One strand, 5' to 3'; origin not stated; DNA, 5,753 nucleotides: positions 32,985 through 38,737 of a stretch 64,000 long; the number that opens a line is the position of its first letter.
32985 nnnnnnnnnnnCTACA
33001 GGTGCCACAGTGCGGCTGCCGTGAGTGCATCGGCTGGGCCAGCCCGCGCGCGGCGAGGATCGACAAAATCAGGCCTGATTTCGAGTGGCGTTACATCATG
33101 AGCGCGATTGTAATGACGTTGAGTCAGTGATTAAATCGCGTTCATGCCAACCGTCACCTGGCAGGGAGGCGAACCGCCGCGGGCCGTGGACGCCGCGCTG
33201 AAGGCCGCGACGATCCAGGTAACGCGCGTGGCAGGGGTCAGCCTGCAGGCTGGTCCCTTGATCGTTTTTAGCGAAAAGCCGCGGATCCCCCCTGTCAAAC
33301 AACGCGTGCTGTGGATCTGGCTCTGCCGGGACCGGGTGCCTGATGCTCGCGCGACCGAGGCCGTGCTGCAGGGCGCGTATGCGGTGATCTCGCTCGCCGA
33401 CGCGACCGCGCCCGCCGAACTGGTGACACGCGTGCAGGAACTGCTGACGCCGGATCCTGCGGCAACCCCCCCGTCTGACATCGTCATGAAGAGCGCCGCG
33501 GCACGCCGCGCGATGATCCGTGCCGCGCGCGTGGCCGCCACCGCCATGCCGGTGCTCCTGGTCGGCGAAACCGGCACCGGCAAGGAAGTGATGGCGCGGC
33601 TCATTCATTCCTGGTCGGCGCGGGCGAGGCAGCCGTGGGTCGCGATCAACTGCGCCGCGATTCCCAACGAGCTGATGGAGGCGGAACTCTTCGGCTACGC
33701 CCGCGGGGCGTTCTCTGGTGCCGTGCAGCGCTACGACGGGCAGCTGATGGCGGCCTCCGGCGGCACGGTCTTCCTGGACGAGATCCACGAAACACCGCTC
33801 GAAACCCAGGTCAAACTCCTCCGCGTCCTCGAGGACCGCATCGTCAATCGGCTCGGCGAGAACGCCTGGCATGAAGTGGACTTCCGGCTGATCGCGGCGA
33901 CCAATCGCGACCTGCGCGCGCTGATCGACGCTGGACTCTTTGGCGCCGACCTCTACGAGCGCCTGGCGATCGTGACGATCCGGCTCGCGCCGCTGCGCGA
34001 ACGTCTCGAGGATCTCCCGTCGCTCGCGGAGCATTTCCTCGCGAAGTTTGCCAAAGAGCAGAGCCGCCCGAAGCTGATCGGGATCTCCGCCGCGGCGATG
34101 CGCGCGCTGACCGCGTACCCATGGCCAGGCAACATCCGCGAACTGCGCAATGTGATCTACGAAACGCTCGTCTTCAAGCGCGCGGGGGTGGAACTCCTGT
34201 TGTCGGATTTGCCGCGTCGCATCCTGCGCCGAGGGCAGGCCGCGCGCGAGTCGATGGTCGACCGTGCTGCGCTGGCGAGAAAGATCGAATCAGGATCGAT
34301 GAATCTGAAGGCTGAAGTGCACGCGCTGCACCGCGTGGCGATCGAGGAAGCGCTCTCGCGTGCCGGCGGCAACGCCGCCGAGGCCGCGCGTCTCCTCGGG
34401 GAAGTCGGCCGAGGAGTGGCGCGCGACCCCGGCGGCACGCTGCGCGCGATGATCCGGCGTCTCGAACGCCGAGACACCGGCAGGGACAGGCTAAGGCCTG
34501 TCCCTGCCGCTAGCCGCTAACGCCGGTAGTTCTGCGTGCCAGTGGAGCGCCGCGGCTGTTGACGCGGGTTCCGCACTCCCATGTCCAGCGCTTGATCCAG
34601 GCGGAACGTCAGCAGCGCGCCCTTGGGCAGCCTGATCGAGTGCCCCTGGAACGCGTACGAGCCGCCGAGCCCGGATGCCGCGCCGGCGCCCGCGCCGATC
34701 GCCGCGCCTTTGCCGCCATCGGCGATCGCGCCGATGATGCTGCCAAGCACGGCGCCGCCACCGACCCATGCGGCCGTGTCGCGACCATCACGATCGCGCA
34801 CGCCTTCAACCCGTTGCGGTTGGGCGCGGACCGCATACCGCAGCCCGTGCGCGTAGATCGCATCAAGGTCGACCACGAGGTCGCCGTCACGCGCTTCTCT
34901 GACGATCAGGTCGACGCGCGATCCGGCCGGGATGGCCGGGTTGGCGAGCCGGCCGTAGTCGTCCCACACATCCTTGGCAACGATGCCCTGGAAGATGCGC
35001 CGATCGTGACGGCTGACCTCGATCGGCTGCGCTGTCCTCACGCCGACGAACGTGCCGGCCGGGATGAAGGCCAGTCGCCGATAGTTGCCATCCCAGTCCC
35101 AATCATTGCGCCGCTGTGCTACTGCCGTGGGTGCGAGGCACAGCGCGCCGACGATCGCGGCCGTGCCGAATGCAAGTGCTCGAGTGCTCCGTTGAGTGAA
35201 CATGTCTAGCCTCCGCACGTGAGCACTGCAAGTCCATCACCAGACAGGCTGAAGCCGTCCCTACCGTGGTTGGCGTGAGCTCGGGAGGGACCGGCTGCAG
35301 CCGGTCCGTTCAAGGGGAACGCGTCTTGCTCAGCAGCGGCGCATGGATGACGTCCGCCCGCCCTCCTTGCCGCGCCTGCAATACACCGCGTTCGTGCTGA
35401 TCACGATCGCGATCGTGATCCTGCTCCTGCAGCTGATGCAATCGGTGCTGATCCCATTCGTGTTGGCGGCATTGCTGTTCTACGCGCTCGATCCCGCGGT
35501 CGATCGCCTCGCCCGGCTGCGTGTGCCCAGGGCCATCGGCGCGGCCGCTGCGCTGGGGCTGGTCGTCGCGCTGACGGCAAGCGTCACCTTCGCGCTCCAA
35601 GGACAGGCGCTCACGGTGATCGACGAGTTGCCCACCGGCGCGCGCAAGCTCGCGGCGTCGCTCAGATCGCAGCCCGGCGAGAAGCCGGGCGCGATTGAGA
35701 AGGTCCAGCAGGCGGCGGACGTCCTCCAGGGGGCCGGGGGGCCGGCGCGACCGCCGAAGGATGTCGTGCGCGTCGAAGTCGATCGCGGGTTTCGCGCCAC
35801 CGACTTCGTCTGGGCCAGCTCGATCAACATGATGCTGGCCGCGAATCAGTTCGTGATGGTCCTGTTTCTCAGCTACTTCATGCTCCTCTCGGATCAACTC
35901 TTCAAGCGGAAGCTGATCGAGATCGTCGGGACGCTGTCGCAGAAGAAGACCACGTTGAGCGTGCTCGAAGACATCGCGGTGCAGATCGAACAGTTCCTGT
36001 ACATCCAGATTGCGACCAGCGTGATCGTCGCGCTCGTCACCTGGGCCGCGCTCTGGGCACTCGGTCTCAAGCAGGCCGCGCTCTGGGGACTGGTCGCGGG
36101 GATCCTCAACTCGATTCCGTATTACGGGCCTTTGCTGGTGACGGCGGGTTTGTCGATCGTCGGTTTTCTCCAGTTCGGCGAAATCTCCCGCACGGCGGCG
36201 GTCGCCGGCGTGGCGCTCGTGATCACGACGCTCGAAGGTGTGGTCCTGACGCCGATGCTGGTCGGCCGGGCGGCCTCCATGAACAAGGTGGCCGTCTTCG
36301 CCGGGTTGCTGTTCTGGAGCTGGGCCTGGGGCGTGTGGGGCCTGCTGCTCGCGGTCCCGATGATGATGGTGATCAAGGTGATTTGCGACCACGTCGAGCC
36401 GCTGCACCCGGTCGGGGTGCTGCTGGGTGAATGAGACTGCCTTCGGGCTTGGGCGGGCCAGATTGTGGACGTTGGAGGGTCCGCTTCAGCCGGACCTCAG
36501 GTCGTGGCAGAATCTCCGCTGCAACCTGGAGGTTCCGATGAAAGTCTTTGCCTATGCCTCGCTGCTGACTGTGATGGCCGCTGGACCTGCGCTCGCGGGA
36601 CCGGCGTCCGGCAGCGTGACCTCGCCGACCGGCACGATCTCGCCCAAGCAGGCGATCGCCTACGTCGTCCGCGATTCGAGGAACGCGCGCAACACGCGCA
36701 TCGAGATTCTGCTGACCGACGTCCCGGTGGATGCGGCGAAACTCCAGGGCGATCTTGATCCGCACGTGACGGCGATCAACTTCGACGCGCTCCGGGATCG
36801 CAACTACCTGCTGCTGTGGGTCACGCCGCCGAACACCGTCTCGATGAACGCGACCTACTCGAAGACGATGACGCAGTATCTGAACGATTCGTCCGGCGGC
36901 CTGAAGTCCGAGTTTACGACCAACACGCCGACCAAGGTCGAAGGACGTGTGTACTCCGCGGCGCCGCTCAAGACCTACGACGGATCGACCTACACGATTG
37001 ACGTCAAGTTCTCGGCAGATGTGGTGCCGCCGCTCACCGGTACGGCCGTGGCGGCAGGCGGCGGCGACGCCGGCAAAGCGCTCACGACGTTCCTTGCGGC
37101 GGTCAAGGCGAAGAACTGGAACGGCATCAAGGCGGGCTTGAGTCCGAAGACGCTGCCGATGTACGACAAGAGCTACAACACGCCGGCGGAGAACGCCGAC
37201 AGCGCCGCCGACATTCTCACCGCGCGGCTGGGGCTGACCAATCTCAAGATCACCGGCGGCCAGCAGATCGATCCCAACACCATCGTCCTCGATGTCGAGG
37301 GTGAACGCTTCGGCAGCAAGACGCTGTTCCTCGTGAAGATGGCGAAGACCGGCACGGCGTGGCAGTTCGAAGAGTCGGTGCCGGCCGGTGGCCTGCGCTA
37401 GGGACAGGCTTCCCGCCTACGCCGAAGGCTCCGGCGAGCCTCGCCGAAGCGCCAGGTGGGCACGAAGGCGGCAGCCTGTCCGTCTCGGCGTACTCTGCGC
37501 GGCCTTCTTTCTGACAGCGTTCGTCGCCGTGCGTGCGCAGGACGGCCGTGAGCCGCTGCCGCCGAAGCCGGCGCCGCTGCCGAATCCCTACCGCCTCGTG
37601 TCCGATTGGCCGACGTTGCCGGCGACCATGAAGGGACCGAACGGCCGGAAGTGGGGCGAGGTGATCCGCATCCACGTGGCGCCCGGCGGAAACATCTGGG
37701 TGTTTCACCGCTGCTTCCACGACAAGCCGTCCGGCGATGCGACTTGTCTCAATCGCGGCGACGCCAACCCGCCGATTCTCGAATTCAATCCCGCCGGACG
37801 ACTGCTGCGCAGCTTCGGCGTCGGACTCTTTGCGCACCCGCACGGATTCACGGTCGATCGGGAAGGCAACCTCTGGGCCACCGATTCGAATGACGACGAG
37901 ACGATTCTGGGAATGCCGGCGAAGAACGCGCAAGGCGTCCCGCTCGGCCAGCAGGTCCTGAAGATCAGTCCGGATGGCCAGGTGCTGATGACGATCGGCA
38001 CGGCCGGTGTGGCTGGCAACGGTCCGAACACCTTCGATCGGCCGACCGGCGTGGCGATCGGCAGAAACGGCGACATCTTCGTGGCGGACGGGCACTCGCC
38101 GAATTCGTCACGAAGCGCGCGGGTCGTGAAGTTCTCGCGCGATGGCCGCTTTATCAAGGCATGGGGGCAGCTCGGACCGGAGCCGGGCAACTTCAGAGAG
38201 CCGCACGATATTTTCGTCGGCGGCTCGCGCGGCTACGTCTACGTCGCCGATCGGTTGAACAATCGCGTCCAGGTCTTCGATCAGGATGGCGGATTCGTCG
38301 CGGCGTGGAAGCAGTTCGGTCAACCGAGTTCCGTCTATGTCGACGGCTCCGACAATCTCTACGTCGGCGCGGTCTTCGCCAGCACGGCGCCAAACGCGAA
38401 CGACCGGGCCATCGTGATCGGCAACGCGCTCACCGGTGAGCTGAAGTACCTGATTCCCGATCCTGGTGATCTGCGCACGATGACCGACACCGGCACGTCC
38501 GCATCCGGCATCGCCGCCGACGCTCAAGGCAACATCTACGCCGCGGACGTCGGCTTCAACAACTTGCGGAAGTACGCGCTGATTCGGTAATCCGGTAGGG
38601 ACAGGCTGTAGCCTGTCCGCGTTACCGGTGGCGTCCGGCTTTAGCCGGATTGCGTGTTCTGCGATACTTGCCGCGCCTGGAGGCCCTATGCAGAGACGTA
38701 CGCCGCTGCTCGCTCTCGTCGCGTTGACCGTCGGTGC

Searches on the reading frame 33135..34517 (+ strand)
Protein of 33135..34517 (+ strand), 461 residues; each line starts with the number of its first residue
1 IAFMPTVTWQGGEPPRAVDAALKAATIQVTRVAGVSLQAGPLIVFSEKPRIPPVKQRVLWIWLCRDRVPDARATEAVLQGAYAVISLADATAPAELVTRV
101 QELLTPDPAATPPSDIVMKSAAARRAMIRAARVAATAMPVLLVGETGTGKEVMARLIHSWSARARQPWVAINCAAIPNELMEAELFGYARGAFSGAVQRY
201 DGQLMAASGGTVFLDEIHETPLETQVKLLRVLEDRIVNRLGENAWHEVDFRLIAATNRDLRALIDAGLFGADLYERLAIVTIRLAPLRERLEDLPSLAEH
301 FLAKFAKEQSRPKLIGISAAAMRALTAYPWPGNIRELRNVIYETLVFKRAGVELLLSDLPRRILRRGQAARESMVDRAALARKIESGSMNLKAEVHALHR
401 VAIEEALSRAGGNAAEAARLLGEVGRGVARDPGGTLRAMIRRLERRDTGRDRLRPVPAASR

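Call 21: search_protein_families(library=pfam, proteins=[window:33135-34517:+], max_evalue=0.00001)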
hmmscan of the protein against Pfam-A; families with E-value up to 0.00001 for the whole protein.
window:33135-34517:+ (461 aa): 5 families
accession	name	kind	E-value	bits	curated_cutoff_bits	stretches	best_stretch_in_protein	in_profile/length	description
PF00158.32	Sigma54_activat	-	8.5e-61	204.9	20.2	1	116-282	1-167/168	Sigma-54 interaction domain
PF25601.1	AAA_lid_14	-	8.9e-23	80.4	27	1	288-372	1-83/87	AAA+ ATPase lid domain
PF14532.12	Sigma54_activ_2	-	2.9e-18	66.9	25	1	128-287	12-138/138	Sigma-54 interaction domain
PF07728.20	AAA_5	-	7.4e-12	45.9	22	1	139-258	1-123/139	AAA domain (dynein-related subfamily)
PF01078.27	Mg_chelatase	-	9.4e-06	25.6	20.3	0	195-257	93-157/207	Magnesium chelatase, subunit ChlI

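Call 51: find_encoding_contigs(protein=P0271, flank=1000, max_places=2)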
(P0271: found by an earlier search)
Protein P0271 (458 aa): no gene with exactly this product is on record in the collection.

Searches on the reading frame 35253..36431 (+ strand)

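Call 21: search_protein_families(library=pfam, proteins=[window:35253-36431:+], max_evalue=0.00001)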
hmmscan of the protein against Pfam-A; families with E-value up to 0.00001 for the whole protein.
window:35253-36431:+ (393 aa): 1 family
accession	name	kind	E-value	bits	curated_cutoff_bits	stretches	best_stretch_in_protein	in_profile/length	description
PF01594.21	AI-2E_transport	-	1.2e-44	153.3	34.3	1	47-381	3-326/327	AI-2E family transporter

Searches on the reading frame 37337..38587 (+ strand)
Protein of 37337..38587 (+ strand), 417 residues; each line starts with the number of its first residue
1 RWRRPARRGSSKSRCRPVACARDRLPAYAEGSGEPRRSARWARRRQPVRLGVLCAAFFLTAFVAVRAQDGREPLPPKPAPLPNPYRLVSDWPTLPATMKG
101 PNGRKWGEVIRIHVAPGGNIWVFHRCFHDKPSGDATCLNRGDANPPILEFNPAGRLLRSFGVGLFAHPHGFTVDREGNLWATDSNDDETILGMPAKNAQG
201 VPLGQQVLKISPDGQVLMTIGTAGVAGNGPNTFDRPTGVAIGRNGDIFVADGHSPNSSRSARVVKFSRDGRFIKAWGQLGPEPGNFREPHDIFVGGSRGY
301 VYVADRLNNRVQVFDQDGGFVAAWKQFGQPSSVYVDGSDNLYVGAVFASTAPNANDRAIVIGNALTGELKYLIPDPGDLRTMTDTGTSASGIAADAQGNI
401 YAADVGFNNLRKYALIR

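Call 21: search_protein_families(library=pfam, proteins=[window:37337-38587:+], max_evalue=0.00001)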
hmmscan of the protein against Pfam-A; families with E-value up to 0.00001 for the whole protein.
window:37337-38587:+ (417 aa): 2 families
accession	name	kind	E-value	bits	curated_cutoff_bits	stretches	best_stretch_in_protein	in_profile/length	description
PF01436.27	NHL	-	1.1e-20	73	20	0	286-314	1-28/28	NHL repeat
PF06739.17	SBBP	-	4.1e-06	27.1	20.5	0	386-402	12-28/38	Beta-propeller repeat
